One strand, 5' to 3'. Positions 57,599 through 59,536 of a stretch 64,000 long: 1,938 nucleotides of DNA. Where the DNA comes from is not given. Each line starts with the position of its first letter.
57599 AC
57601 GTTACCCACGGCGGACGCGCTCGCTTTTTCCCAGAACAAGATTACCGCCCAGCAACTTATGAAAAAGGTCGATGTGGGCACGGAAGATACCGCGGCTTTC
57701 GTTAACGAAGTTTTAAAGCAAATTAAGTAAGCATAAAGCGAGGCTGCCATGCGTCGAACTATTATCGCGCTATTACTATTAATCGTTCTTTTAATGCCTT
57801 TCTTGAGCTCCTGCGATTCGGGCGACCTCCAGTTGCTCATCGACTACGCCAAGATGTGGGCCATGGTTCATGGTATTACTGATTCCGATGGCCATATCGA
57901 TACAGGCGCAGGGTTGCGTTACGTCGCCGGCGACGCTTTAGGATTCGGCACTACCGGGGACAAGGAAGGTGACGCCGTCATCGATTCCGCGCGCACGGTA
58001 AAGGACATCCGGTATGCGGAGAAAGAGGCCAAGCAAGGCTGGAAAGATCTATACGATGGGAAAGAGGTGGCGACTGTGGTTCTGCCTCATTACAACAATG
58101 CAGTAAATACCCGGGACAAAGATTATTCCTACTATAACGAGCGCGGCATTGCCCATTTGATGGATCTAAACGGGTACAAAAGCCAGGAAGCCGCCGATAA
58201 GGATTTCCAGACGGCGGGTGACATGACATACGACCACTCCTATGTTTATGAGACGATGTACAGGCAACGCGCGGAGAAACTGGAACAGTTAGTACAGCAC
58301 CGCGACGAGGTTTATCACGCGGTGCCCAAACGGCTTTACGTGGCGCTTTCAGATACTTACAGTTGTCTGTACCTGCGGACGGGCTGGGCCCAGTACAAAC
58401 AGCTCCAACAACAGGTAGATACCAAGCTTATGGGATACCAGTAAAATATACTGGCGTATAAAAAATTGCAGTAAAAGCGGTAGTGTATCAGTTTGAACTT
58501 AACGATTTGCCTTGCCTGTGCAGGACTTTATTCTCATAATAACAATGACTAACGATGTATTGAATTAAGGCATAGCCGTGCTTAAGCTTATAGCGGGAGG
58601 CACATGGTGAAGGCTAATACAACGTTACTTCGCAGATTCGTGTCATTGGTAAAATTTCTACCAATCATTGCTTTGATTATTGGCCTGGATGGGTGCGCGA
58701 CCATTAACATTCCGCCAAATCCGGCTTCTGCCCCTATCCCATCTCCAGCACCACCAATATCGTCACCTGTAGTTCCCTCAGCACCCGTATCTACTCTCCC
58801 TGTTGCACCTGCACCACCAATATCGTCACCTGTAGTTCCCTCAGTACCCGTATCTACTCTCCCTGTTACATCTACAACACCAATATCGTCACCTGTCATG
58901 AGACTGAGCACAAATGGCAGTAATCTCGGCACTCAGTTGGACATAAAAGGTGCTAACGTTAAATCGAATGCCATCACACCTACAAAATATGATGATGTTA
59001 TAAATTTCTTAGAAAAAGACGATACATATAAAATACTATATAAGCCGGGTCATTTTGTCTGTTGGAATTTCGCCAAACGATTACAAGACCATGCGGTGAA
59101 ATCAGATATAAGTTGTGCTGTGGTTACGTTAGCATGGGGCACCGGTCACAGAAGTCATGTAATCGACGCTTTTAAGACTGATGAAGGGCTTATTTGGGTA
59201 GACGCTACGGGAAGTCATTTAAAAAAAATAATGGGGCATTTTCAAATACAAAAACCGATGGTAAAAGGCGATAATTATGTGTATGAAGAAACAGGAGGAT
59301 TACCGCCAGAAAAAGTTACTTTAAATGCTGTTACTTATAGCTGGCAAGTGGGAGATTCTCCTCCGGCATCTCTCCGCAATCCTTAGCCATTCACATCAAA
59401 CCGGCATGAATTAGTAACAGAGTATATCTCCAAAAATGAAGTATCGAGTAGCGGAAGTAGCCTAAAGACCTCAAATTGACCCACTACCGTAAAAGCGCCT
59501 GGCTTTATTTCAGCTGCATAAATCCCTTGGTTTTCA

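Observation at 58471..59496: Transposase-less 1-kb cassette with IS1-type ends and an 8-bp target duplication, carrying a surface transglutaminase-like lipoprotein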

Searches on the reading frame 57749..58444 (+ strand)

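Call 8: search_protein_families(library=pfam, proteins=[window:57749-58444:+], max_evalue=0.01)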
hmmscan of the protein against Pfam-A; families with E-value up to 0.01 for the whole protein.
window:57749-58444:+ (231 aa): 0 families

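Call 24: search_protein_families(library=ncbifam, proteins=[window:57749-58441:+], max_evalue=0.01)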
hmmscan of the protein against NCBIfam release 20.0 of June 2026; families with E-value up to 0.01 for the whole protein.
window:57749-58441:+ (231 aa): 1 family
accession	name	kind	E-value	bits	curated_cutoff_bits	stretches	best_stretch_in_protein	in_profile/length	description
NF008006.0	PRK10735.1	equivalog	0.0099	14.4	513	1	22-95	33-107/481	metalloprotease TldD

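Call 74: search_protein_families(library=padloc, proteins=[window:57749-58441:+], max_evalue=0.001)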
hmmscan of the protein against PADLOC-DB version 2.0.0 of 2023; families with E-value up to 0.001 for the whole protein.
window:57749-58441:+ (231 aa): 0 families

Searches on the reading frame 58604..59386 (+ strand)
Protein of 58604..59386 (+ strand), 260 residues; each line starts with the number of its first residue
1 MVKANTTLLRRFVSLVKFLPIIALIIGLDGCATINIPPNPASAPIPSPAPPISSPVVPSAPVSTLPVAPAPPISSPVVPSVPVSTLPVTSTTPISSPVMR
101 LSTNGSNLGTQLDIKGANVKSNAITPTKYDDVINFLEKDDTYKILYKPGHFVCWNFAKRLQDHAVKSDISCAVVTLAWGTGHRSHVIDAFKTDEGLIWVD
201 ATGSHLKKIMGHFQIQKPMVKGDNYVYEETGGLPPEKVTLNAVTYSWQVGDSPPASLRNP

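Call 8: search_protein_families(library=pfam, proteins=[window:58604-59386:+], max_evalue=0.01)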
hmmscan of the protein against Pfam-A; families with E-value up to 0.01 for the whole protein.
window:58604-59386:+ (260 aa): 0 families

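Call 9: find_encoding_contigs(protein=window:58604-59386:+, flank=6000, max_places=10)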
Protein window:58604-59386:+ (260 aa): no gene with exactly this product is on record in the collection.

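Call 18: find_homologous_proteins(query=window:58604-59386:+, max_evalue=0.001)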
Query window:58604-59386:+ (260 aa): 2 proteins with E <= 0.001 among 3484 candidates.
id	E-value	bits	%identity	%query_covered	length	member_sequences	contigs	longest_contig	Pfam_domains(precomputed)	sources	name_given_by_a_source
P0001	5.8e-168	575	99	100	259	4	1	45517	-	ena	-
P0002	2.3e-47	180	64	48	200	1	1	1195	-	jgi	jgi:hypothetical protein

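Call 20: find_encoding_contigs(protein=P0002, flank=6000)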
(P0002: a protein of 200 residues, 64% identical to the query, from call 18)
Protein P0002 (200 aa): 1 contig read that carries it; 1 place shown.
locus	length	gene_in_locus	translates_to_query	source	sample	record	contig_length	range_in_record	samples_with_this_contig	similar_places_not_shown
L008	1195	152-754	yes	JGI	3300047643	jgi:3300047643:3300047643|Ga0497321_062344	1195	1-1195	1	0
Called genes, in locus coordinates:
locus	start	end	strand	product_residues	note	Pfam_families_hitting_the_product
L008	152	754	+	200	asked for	-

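Call 21: find_encoding_contigs(protein=P0001, flank=10000, max_places=10)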
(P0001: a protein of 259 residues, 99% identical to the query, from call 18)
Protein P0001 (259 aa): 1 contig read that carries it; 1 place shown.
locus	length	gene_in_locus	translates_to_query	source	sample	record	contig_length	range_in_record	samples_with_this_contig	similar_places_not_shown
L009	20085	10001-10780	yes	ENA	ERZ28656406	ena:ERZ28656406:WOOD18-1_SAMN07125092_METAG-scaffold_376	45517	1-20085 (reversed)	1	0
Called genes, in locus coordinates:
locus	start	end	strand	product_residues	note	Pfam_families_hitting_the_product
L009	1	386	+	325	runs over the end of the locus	PF20030:bpMoxR, PF00004:AAA, PF07726:AAA_3, PF07728:AAA_5, PF17863:AAA_lid_2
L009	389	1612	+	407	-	PF01882:DUF58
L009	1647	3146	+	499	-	PF13559:DUF4129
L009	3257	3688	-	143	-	-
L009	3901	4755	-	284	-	PF02737:3HCDH_N, PF00725:3HCDH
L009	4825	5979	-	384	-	PF00108:Thiolase_N, PF02803:Thiolase_C, PF22691:Thiolase_C_1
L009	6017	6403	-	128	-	PF01796:OB_ChsH2_C (weak)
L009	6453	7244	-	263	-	PF00378:ECH_1, PF16113:ECH_2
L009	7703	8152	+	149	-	-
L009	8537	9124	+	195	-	-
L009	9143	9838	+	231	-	-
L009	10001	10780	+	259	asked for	-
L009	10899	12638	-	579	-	PF02129:Peptidase_S15, PF00326:Peptidase_S9, PF08530:PepX_C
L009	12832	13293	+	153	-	-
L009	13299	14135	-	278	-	-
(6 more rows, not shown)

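Call 24: search_protein_families(library=ncbifam, proteins=[window:58604-59383:+], max_evalue=0.01)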
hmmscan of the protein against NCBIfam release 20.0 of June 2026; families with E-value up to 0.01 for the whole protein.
window:58604-59383:+ (260 aa): 0 families

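Call 29: find_encoding_contigs(protein=window:58607-59386:+, flank=5000, max_places=10)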
Protein window:58607-59386:+ (259 aa): 7 contigs read that carry it; 3 places shown.
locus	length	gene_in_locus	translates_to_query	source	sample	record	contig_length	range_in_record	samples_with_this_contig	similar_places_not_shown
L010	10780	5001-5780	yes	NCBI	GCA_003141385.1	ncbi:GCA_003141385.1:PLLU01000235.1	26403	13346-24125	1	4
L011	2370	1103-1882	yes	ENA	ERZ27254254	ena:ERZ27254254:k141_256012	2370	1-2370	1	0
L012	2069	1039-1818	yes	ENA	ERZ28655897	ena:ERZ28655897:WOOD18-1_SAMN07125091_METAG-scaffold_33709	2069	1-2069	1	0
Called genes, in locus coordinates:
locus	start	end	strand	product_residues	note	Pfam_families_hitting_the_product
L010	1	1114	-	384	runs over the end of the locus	PF00108:Thiolase_N, PF02803:Thiolase_C, PF22691:Thiolase_C_1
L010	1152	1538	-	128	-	PF01796:OB_ChsH2_C (weak)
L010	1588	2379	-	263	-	PF00378:ECH_1, PF16113:ECH_2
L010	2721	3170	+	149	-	-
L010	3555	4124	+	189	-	-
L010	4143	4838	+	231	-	-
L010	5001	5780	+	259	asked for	-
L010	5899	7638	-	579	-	PF02129:Peptidase_S15, PF00326:Peptidase_S9, PF08530:PepX_C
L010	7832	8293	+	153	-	-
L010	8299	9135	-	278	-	-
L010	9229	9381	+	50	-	-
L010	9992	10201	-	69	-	-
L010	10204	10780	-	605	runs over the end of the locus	PF02538:Hydantoinase_B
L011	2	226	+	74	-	?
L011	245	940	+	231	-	-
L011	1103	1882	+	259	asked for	-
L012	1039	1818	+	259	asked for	-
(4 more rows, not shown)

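Call 74: search_protein_families(library=padloc, proteins=[window:58604-59383:+], max_evalue=0.001)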
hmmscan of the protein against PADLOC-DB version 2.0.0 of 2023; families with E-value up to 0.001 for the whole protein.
window:58604-59383:+ (260 aa): 0 families

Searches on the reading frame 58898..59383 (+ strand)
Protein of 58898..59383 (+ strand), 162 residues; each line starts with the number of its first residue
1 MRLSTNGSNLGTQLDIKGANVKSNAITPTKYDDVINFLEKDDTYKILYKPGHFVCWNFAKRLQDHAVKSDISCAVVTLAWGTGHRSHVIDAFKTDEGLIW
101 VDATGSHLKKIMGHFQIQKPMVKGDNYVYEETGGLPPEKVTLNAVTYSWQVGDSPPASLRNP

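Call 30: search_protein_representatives(protein=window:58898-59383:+)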
Query: 162 residues. Proteins with E-value up to 0.001 (for the whole library): 564; up to 1e-10: 18; up to 1e-30: 3. The best 150 are listed.
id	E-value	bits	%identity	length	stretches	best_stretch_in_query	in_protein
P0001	1.9e-106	369.3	99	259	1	1-162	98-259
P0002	1.9e-48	180.6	63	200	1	24-154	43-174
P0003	2.6e-37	144.4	58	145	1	26-149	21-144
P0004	2.9e-26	108.5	41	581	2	27-109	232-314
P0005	2.1e-25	105.7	40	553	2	23-107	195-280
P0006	4.1e-22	95.0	65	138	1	28-99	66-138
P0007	6.5e-16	74.8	30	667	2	26-118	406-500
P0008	6.6e-15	71.5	33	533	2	27-108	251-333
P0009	7.0e-14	68.2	30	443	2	14-107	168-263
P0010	3.7e-13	65.8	33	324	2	31-108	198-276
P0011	2.3e-12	63.3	43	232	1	23-117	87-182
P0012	3.9e-12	62.5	46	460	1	24-109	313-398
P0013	8.4e-12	61.4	45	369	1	23-107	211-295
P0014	1.0e-11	61.1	35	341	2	26-108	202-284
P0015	1.1e-11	61.1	39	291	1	23-128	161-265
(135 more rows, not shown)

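Call 32: search_protein_families(library=pfam, alignment_id=A1, max_evalue=0.01)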
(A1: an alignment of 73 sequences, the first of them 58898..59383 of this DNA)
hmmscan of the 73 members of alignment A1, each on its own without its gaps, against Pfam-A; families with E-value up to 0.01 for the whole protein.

A. member 1, window:58898-59383:+ (162 aa): 0 families

B. families by the number of members that match (of 73 scanned): 66 families (the first 25 are shown)
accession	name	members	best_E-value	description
PF01428.23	zf-AN1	6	2.9e-11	AN1-like Zinc finger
PF15644.12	Gln_amidase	4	0.00025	Papain fold toxin 1, glutamine deamidase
PF13851.11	GAS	3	0.0042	Growth-arrest specific micro-tubule binding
PF00261.25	Tropomyosin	2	0.00022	Tropomyosin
PF19220.6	Rod_CreS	2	0.0017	Crescentin, rod domain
PF24319.2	DUF7491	2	0.0017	Coiled-coil region of unknown function (DUF7491)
PF13646.12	HEAT_2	1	3.8e-22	HEAT repeats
PF16640.11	Big_3_5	1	3.8e-19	Bacterial Ig-like domain (group 3)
PF03130.22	HEAT_PBS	1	4e-12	PBS lyase HEAT-like repeat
PF02985.28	HEAT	1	2.4e-08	HEAT repeat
PF17078.10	SHE3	1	1.3e-07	SWI5-dependent HO expression protein 3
PF13240.11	Zn_Ribbon_1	1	6.6e-07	zinc-ribbon domain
PF03477.21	ATP-cone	1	1.1e-06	ATP cone domain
PF10473.14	CENP-F_leu_zip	1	3.2e-06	Leucine-rich repeats of kinetochore protein Cenp-F/LEK1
PF00514.29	Arm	1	1e-05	Armadillo/beta-catenin-like repeat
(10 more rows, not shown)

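Call 41: predict_structure(alignment_id=A1)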
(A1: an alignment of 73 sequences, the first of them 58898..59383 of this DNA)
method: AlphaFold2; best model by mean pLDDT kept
length: 162 residues; sequences in the alignment: 73
mean_pLDDT: 81.5   pTM: 0.76
mean pLDDT of the five models: 81.5, 79.9, 78.8, 78.5, 78.2
residues with pLDDT >= 90: 97; 70-90: 25; 50-70: 8; < 50: 32
segments of 3 or more residues with pLDDT < 50: 1-22, 153-162
pLDDT, mean of each block of 10 residues (from residue 1): 39 43 71 98 95 96 96 95 88 96 91 92 92 76 93 50 45
secondary structure, 60 per line:
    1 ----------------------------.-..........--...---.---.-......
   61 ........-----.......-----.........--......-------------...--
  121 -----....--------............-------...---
elements in order: H31-40 H55-68 E74-80 E86-94 E97-102 E116-118 E126-129 E138-149
